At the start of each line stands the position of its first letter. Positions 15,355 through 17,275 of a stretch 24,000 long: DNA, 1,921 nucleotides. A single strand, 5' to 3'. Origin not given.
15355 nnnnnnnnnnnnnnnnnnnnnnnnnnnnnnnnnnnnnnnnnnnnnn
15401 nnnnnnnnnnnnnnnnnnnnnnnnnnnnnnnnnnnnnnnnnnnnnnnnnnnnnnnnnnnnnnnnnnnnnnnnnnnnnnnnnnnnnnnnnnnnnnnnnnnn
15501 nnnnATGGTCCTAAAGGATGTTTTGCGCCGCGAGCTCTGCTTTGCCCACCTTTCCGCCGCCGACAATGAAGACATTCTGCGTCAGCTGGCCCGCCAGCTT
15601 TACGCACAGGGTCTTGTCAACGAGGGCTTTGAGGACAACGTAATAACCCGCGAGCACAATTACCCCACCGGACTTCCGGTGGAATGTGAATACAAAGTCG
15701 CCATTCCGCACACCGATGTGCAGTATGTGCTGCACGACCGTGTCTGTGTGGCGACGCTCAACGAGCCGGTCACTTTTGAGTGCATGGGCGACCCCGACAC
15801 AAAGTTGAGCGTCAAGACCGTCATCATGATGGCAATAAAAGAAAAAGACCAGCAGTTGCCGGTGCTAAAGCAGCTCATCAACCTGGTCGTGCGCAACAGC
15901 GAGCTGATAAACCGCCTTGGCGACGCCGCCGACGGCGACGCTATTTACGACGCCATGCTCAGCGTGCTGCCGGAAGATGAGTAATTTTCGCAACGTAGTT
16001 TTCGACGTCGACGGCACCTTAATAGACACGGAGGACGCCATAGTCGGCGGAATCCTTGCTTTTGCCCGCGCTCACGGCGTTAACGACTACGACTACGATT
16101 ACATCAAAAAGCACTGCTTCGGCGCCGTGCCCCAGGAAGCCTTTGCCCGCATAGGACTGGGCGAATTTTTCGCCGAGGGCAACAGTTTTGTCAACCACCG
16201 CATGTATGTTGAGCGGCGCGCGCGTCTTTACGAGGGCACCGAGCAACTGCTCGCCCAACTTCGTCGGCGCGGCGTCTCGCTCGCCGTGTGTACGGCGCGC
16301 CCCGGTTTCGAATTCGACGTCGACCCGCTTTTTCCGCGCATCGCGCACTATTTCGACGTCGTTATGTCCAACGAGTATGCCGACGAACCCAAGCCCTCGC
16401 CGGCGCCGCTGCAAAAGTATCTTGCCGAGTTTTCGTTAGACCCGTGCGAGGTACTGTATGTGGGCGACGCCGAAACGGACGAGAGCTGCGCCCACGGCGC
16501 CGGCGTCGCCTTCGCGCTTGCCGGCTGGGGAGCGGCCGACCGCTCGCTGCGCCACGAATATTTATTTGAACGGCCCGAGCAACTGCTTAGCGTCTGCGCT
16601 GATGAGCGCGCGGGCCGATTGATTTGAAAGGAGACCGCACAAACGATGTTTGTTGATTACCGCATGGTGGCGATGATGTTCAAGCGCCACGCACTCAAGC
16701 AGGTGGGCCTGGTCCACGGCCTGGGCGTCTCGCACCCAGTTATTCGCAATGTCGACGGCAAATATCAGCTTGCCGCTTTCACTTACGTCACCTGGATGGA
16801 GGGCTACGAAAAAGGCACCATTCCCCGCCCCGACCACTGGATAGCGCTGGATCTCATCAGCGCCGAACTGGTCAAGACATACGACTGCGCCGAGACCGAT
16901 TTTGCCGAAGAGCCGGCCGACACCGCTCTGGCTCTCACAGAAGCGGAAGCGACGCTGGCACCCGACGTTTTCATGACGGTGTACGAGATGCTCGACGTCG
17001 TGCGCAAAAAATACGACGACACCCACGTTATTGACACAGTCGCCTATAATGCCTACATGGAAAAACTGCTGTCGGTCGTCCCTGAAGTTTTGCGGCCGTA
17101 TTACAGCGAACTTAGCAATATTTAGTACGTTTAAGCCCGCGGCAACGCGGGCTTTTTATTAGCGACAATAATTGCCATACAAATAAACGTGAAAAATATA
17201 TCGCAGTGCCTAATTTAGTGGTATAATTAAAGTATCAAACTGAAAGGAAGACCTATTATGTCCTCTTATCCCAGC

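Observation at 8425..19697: Expanded sgc-type PTS island: a full catabolic gene set for an unassigned carbohydrate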

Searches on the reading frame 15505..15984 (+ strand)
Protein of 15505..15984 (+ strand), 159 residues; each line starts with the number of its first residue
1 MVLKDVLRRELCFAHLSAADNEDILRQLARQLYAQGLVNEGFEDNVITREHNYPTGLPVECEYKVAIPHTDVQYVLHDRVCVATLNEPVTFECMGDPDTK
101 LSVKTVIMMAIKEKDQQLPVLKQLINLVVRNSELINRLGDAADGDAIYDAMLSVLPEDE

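Call 3: search_protein_families(library=pfam, proteins=[window:15505-15984:+])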
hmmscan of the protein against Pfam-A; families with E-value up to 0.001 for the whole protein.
window:15505-15984:+ (159 aa): 1 family
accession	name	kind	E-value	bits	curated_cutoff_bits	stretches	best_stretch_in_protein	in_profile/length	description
PF00359.27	PTS_EIIA_2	-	6.7e-28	97.9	27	1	6-151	2-141/144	Phosphoenolpyruvate-dependent sugar phosphotransferase system, EIIA 2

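Call 4: search_protein_families(library=ncbifam, proteins=[window:15505-15984:+])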
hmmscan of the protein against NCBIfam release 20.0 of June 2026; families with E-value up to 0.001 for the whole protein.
window:15505-15984:+ (159 aa): 6 families
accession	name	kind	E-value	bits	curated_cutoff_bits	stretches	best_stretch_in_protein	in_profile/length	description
NF007236.0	PRK09665.1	equivalog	2.5e-15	56.5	139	1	16-139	10-130/150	PTS galactitol transporter subunit IIA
TIGR00848.1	fruA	subfamily_domain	6.9e-15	55.1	103.5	1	7-135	2-126/129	fructose PTS transporter subunit IIA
NF007293.0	PRK09765.1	equivalog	1e-11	44.1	763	1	1-150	2-148/639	PTS 2-O-a-mannosyl-D-glycerate transporter subunit IIABC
NF008319.0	PRK11109.1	equivalog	2.1e-06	27.3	302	1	17-149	14-137/376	fused PTS fructose transporter subunit IIA/HPr protein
NF011663.0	PRK15083.1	subfamily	8.6e-05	20.8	589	1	8-149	498-632/639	PTS mannitol transporter subunit IICBA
NF007389.0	PRK09913.1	equivalog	0.00016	21.6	151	1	16-148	13-139/148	PTS fructose transporter subunit IIA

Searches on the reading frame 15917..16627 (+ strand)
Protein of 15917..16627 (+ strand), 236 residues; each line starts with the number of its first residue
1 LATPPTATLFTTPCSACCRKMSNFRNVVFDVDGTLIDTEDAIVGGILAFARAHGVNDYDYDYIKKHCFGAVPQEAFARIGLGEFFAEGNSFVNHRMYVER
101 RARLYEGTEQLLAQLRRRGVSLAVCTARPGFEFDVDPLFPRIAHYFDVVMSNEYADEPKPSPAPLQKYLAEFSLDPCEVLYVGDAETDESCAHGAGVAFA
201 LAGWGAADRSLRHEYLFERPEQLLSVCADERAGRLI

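Call 3: search_protein_families(library=pfam, proteins=[window:15917-16627:+])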
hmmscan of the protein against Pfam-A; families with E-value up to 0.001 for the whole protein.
window:15917-16627:+ (236 aa): 4 families
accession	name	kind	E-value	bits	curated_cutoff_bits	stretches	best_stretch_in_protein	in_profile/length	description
PF13419.12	HAD_2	-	2.2e-28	100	23.8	1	27-201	1-177/178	Haloacid dehalogenase-like hydrolase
PF00702.32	Hydrolase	-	1.2e-18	68.6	26.4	1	25-196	2-191/191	haloacid dehalogenase-like hydrolase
PF12710.13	HAD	-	4.8e-06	27.6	27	1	27-189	1-185/189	haloacid dehalogenase-like hydrolase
PF13242.12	Hydrolase_like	-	1.6e-05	25.2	22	1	159-211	4-57/75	HAD-hyrolase-like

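Call 4: search_protein_families(library=ncbifam, proteins=[window:15917-16627:+])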
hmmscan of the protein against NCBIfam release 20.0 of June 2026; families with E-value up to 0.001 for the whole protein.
window:15917-16627:+ (236 aa): 28 families (the best 25 are shown)
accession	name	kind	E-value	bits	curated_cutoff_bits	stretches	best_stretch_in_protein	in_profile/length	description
TIGR01449.2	PGP_bact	equivalog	2.9e-20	72.7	180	1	98-208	80-190/213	phosphoglycolate phosphatase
NF009804.0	PRK13288.1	equivalog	6.2e-19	68.3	218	1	25-229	4-212/215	pyrophosphatase PpaX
NF009695.0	PRK13222.1-2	equivalog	9e-19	67.9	225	1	97-204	88-195/226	phosphoglycolate phosphatase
TIGR01454.1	AHBA_synth_RP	hypoth_equivalog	2e-17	63.5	246.65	1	27-227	1-203/205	AHBA synthesis associated protein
NF009697.0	PRK13222.1-4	equivalog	9.5e-16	57.8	327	1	98-198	89-189/232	phosphoglycolate phosphatase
NF009694.0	PRK13222.1-1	equivalog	1.3e-13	50.9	415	1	98-198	106-206/252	phosphoglycolate phosphatase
NF009696.0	PRK13222.1-3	equivalog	8.9e-13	48.4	359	1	24-202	3-186/223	N-acetylmuramic acid 6-phosphate phosphatase MupP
NF009700.0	PRK13226.1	equivalog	3e-12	46.7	342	1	23-206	11-198/229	phosphoglycolate phosphatase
TIGR02253.1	CTE7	subfamily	6.3e-11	42.5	169.75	1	99-197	90-189/221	TIGR02253 family HAD-type hydrolase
NF009698.0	PRK13223.1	equivalog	1.9e-10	40.4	466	1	25-205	14-203/272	phosphoglycolate phosphatase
NF009699.0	PRK13225.1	equivalog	6.3e-09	35.7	368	1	24-225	62-265/273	phosphoglycolate phosphatase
TIGR01662.1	HAD-SF-IIIA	subfamily_domain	1.6e-08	34.8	44.6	1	100-200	22-136/141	HAD-IIIA family hydrolase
TIGR02252.1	DREG-2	subfamily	6e-08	32.7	155.2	1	104-197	106-199/203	HAD hydrolase, REG-2-like, family IA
TIGR01656.1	Histidinol-ppas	subfamily_domain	1.2e-07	31.7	84.15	1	153-198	96-141/149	histidinol-phosphate phosphatase domain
TIGR01509.1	HAD-SF-IA-v3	subfamily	2.3e-07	31.1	29.4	0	99-186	61-138/154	HAD-IA family hydrolase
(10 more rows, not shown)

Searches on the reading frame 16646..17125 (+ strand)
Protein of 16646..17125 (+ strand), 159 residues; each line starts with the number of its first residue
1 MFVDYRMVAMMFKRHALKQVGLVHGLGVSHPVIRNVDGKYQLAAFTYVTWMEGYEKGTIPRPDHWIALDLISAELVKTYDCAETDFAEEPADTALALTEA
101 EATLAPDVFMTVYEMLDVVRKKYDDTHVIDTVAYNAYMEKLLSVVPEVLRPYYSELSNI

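Call 5: search_protein_families(library=pfam, proteins=[window:16646-17125:+])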
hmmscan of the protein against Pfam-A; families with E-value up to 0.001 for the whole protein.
window:16646-17125:+ (159 aa): 0 families

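Call 6: search_protein_families(library=ncbifam, proteins=[window:16646-17125:+])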
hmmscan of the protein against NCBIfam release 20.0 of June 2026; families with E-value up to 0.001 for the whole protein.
window:16646-17125:+ (159 aa): 0 families

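Call 11: find_homologous_proteins(query=window:16646-17125:+)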
Query window:16646-17125:+ (159 aa): 1 proteins with E <= 0.001 among 72 candidates.
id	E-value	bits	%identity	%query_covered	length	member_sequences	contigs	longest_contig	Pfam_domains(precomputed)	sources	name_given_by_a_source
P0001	7.3e-101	353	100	100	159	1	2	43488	-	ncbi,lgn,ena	-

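Call 12: find_encoding_contigs(protein=P0001, flank=10000, max_places=4)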
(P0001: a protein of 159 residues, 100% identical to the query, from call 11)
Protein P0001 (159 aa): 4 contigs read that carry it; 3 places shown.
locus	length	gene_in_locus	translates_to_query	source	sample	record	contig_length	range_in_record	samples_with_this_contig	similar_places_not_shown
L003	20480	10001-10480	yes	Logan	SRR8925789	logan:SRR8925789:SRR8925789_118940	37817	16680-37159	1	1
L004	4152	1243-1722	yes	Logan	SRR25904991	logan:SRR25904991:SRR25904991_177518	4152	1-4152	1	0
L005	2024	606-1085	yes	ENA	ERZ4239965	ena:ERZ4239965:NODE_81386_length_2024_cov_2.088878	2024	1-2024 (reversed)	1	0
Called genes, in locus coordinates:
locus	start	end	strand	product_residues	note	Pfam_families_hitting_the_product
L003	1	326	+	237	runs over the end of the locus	PF09335:VTT_dom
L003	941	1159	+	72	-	-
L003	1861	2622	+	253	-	PF08220:HTH_DeoR, PF08279:HTH_11 (weak), PF00455:DeoRC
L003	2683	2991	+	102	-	PF02302:PTS_IIB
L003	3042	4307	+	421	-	PF03611:EIIC-GAT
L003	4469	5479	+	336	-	PF08240:ADH_N, PF00107:ADH_zinc_N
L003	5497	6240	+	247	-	PF00106:adh_short, PF08659:KR, PF13561:adh_short_C2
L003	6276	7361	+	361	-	PF05343:Peptidase_M42, PF01546:Peptidase_M20 (faint)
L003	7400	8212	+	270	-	PF03437:BtpA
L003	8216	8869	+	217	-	PF00834:Ribul_P_3_epim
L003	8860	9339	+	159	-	PF00359:PTS_EIIA_2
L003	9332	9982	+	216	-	PF00702:Hydrolase, PF12710:HAD (faint), PF13419:HAD_2, PF13242:Hydrolase_like (faint)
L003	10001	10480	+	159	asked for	-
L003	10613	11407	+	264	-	PF00596:Aldolase_II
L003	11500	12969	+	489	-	PF00370:FGGY_N, PF02782:FGGY_C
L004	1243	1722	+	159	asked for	-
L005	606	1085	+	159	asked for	-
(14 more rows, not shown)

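Call 42: search_protein_representatives(protein=window:16646-17125:+)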
Query: 159 residues. Proteins with E-value up to 0.001 (for the whole library): 167; up to 1e-10: 58; up to 1e-30: 2. The best 150 are listed.
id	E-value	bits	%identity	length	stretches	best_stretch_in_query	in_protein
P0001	2.3e-101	352.5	100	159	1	1-159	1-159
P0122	1.2e-33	132.7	46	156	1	3-159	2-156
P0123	1.3e-22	96.9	35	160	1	13-158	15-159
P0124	3.4e-20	89.0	36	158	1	23-159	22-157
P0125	6.1e-19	85.0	36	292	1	16-157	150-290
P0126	1.4e-18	83.8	34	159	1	11-158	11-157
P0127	3.8e-18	82.4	33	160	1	21-159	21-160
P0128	4.5e-18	82.1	40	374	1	13-157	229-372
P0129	5.7e-17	78.6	36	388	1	15-158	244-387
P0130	6.5e-17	78.4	37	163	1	27-157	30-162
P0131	1.7e-16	77.0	38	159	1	18-158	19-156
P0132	2.8e-16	76.3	35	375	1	14-159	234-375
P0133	3.9e-16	75.9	32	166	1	7-157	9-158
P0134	6.1e-16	75.2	33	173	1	27-158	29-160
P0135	1.4e-15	74.1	32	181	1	25-157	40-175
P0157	8.8e-13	65.0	31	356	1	27-157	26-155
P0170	7.1e-11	58.8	31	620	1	23-159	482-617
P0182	1.7e-10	57.6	30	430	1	16-157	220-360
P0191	8.0e-10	55.4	31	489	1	7-157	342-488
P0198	1.9e-09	54.1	33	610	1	21-157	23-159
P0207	8.0e-09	52.1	32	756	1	26-156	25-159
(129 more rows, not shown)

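Call 43: search_protein_families(library=pfam, proteins=[P0128, P0125, P0129, P0170, P0198, P0157, P0191, P0182, P0207, P0122], max_evalue=0.001)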
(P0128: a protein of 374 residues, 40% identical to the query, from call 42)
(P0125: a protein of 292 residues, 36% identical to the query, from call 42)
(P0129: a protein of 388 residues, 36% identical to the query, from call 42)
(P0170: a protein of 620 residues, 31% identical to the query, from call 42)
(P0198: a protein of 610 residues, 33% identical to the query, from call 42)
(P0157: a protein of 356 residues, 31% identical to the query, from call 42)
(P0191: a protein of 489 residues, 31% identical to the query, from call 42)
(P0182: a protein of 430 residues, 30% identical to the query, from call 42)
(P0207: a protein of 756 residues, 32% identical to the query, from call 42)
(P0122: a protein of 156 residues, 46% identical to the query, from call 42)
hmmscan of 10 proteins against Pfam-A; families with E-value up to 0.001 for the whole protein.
P0128 (374 aa): 0 families

P0125 (292 aa): 0 families

P0129 (388 aa): 1 family
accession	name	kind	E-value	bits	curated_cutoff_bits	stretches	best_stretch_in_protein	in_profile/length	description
PF13328.12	HD_4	-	0.00011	22.4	27.2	0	81-136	2-60/156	HD domain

P0170 (620 aa): 1 family
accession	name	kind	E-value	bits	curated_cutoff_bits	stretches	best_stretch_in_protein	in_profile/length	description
PF01337.24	Barstar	-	3.3e-12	46.7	23.4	1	347-425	3-80/96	Barstar (barnase inhibitor)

P0198 (610 aa): 0 families

P0157 (356 aa): 1 family
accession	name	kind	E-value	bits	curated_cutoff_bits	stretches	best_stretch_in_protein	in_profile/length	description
PF01025.24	GrpE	-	5.1e-13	49.5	25.8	1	184-351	6-165/165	GrpE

P0191 (489 aa): 1 family
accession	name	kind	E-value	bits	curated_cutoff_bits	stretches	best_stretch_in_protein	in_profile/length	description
PF07179.17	SseB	-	8.9e-09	36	21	1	228-325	20-122/124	SseB protein N-terminal domain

P0182 (430 aa): 0 families

P0207 (756 aa): 0 families

P0122 (156 aa): 0 families

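Call 67: search_protein_families(library=pfam, alignment_id=A3, max_evalue=0.01)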
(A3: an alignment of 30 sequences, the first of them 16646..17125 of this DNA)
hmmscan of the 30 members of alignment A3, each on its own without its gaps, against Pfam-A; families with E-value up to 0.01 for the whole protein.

A. member 1, window:16646-17125:+ (159 aa): 0 families

B. families by the number of members that match (of 30 scanned): 0 families

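Call 71: predict_structure(alignment_id=A3)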
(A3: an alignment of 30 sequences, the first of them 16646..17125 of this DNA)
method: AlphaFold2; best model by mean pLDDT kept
length: 159 residues; sequences in the alignment: 30
mean_pLDDT: 91.3   pTM: 0.87
mean pLDDT of the five models: 91.3, 90.9, 90.0, 89.7, 89.6
residues with pLDDT >= 90: 122; 70-90: 22; 50-70: 15; < 50: 0
segments of 3 or more residues with pLDDT < 50: none
pLDDT, mean of each block of 10 residues (from residue 1): 94 87 80 97 91 73 97 97 96 85 80 97 98 98 94 97
secondary structure, 60 per line:
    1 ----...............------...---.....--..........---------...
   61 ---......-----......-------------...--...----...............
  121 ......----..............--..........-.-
elements in order: H5-19 E26-28 E32-36 E39-48 E58-60 E64-69 E75-80 E94-96 H106-126 H131-144 H147-156

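Call 73: fold_search(model_id=the predicted structure, library=pdb)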
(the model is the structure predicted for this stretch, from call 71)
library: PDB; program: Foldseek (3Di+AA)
matches with E <= 10: 563; with E <= 0.001: 0
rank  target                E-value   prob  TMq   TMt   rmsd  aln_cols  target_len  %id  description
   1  9kf6                  1.7e-01  0.72  0.27  0.11   8.4        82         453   13  Crystal structure of the reaction intermediate of Streptomyces sp. sulfotransferase Cpz4 involved in caprazamycins synth (released 2025-11-05)
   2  9b85_N                2.4e-01  0.10  0.21  0.13  18.1       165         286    9  Cryo-EM structure of human dynactin complex bound to Chlamydia effector Dre1 (released 2025-04-16)
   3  9ec0_C                3.2e-01  0.08  0.21  0.14  19.5       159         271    9  Structure of the CARMIL dimer bound to Capping Protein (released 2026-01-21)
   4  4h4g_E                3.9e-01  0.10  0.16  0.18   8.3        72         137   17  Crystal Structure of (3R)-hydroxymyristoyl-[acyl-carrier-protein] dehydratase from Burkholderia thailandensis E264 (released 2012-10-03)
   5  3lk2_A                4.6e-01  0.08  0.21  0.14  17.9       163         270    8  Crystal structure of CapZ bound to the uncapping motif from CARMIL (released 2010-04-07)
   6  9b7j_N                4.6e-01  0.08  0.21  0.13  18.1       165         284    9  Cryo-EM structure of human dynactin complex bound to Chlamydia effector Dre1 (released 2025-04-16)
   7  1ui7_A                5.9e-01  0.35  0.29  0.09   5.3        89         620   17  Site-directed mutagenesis of His433 involved in binding of copper ion in Arthrobacter globiformis amine oxidase (released 2004-04-20)
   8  6l9c                  5.9e-01  0.20  0.29  0.10   8.7       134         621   13  Neutron structure of copper amine oxidase from Arthrobacter glibiformis at pD 7.4 (released 2020-04-29)
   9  7wnp                  6.6e-01  0.21  0.30  0.11   8.8       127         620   17  Crystallographic structure of copper amine oxidase from Arthrobacter glibiformis at pD 7.4 determined by both X-ray and  (released 2022-04-20)
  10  8k0d_A                6.6e-01  0.14  0.20  0.09   5.6        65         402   11  Cryo-EM structure of conformation 2 of complex of Nipah virus attachment G with 1E5 neutralizing antibody (released 2024-05-01)
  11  9dvd_A                6.6e-01  0.09  0.17  0.08   8.6        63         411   11  Cryo EM structure of Hendra G ectodomain in complex with Ephrin-B2 and Fab HENV-270 (released 2025-10-15)
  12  5boi                  7.0e-01  0.18  0.27  0.20  15.1       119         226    6  Bacillus megaterium YpeB C-terminal domain (released 2015-08-12)
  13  9grx_0                7.0e-01  0.13  0.20  0.21   6.8        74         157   14  NDH-PSI-LHCI supercomplex from S. oleracea (released 2025-02-12)
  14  2lnj_MODEL_1_A        7.0e-01  0.13  0.26  0.24   9.7       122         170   12  Solution Structure of Cyanobacterial PsbP (CyanoP) from Synechocystis sp. PCC 6803 (released 2012-06-06)
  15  9y9m_Y                7.0e-01  0.06  0.21  0.14  17.0       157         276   10  Capping protein bound to the barbed end of cofilactin (released 2026-03-04)
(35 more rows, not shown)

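Call 78: fold_search(model_id=the predicted structure, library=viral)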
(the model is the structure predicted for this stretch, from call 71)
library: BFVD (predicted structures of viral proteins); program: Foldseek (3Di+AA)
matches with E <= 10: 906; with E <= 0.001: 1
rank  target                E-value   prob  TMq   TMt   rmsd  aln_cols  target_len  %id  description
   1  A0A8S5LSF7            2.0e-04  1.00  0.65  0.66   4.2       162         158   13  Uncharacterized protein [Siphoviridae sp. ctMAv2]
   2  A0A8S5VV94            4.3e-02  0.41  0.26  0.29  15.6       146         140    9  (no name in the UniProt tables at hand)
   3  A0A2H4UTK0            5.4e-02  0.08  0.14  0.14  18.8       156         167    9  Transmembrane protein [Bodo saltans virus]
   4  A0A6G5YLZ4            8.7e-02  0.75  0.32  0.10  10.3       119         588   13  (no name in the UniProt tables at hand)
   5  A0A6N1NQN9            9.2e-02  0.25  0.27  0.08  16.2       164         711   10  Bifunctional AAA family ATPase chaperone/translocase BCS1 [Tupanvirus deep ocean]
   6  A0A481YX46            1.0e-01  0.05  0.11  0.09  16.9       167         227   12  Uncharacterized protein [Marseillevirus LCMAC103]
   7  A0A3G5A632            1.1e-01  0.41  0.23  0.21   8.6       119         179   12  Uncharacterized protein [Hyperionvirus sp.]
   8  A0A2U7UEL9            1.1e-01  0.08  0.15  0.11  17.2       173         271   10  Uncharacterized protein [Pandoravirus macleodensis]
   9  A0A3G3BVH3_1          1.2e-01  0.23  0.25  0.04  21.5       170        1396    9  Tail tape measure protein [Bacillus phage vB_BcoS-136]
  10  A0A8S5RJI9            1.2e-01  0.16  0.20  0.23  11.6       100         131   14  Uncharacterized protein [virus sp. ctHG14]
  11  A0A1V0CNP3            1.2e-01  0.08  0.17  0.15  23.3       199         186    8  (no name in the UniProt tables at hand)
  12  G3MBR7                1.3e-01  0.60  0.28  0.38   7.1        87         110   13  Gp201 [Bacillus phage G]
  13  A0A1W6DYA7            1.3e-01  0.12  0.19  0.22  14.6       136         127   12  Uncharacterized protein [Aeromonas phage phiA8-29]
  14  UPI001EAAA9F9         1.3e-01  0.10  0.18  0.15  14.3       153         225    6  (no name look-up for this kind of identifier)
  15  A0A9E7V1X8            1.4e-01  0.38  0.25  0.29  15.8       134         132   12  Uncharacterized protein [Kunming tick virus 1]
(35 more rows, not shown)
